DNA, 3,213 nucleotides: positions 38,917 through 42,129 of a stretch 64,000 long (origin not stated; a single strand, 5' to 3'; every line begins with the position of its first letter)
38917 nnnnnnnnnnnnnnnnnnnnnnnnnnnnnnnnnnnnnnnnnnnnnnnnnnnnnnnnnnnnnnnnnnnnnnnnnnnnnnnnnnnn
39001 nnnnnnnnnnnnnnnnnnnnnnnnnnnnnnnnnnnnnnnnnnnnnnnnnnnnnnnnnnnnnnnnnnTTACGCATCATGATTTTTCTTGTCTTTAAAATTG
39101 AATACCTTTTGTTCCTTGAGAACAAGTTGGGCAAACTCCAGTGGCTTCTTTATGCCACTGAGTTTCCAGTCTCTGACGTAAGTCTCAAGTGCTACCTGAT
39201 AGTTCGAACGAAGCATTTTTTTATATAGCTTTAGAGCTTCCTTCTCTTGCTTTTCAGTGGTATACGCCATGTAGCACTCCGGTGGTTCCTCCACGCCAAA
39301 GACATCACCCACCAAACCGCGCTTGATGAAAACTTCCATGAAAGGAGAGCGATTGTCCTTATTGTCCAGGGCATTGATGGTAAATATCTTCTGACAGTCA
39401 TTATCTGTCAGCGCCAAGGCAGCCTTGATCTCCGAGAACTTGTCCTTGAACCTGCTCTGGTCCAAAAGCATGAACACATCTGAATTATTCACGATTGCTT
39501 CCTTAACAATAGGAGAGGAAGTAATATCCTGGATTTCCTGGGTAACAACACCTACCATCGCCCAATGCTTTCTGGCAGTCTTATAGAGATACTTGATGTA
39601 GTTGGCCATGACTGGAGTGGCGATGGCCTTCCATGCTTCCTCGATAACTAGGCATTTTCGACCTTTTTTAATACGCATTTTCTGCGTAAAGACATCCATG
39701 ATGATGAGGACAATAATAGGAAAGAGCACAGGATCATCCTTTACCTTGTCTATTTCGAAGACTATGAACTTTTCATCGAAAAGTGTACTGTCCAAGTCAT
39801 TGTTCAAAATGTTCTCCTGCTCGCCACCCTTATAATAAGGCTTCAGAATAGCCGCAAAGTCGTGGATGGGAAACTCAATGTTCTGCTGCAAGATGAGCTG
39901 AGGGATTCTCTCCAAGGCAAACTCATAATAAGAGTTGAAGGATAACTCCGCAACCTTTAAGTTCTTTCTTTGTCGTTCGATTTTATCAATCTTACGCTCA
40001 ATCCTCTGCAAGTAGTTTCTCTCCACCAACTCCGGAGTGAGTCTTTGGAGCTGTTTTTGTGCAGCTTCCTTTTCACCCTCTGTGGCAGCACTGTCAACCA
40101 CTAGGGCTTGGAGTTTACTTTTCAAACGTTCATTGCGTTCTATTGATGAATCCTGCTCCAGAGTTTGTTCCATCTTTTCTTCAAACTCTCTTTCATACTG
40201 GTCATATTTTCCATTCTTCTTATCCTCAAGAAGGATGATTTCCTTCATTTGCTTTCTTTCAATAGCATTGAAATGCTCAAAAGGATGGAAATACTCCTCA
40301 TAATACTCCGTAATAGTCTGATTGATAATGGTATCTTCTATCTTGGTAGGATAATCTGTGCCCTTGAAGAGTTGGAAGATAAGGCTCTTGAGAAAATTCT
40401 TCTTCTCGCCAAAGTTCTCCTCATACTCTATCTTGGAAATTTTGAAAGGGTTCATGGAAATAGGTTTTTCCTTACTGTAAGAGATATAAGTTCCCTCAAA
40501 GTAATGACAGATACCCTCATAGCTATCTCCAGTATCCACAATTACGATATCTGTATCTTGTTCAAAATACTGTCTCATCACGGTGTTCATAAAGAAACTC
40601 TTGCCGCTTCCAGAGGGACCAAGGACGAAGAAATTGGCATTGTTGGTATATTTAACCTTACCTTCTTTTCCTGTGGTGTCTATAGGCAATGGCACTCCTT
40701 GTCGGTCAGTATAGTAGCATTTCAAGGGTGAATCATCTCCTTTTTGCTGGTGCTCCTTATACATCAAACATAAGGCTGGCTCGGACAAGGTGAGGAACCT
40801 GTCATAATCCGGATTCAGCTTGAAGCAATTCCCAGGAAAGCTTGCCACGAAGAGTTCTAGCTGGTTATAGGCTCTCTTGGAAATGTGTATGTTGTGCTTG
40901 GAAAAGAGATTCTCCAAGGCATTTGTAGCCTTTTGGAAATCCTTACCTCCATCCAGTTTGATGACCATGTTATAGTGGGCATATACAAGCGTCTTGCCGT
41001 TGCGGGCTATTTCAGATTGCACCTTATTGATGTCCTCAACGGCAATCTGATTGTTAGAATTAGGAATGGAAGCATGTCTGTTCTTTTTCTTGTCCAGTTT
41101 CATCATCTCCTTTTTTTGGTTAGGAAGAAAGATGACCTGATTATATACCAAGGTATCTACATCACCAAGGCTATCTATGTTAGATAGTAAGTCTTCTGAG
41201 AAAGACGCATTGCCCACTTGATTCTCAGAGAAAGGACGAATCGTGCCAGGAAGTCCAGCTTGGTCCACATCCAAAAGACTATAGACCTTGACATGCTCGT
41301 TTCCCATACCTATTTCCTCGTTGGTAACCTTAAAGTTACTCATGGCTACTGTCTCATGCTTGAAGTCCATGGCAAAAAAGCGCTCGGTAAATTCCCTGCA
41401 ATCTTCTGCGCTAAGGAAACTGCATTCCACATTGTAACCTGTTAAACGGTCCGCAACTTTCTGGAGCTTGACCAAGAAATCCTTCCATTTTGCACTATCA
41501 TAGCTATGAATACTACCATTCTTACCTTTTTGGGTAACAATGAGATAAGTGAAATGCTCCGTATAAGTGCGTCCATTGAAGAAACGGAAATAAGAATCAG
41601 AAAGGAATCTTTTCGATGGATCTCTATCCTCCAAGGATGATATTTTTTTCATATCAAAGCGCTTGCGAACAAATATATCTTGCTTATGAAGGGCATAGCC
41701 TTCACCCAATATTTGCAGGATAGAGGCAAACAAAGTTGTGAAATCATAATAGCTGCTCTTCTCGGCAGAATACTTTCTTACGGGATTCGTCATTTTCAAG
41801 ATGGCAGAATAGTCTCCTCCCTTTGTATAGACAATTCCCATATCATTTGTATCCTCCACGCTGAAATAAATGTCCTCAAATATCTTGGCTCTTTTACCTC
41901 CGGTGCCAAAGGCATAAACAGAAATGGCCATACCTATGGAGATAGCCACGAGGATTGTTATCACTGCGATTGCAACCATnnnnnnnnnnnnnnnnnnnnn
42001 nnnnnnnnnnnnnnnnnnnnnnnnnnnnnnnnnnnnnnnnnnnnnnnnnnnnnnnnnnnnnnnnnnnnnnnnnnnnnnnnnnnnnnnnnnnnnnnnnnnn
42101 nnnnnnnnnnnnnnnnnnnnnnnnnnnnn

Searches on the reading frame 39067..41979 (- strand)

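Call 10: search_protein_families(library=pfam, proteins=[window:39067-41979:-], max_evalue=0.01)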
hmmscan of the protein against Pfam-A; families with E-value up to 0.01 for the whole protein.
window:39067-41979:- (970 aa): 4 families
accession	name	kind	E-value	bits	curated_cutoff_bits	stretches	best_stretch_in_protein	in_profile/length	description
PF19044.6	P-loop_TraG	-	1.2e-114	383.7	25.8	2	668-935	141-410/413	TraG P-loop domain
PF12846.13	AAA_10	-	1.2e-06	28.3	27.5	1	443-483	17-57/362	AAA-like domain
PF01935.23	DUF87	-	0.00025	21.6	23.2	1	451-609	27-172/220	Helicase HerA, central domain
PF13401.12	AAA_22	-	0.0046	17.7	27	0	450-483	8-41/130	AAA domain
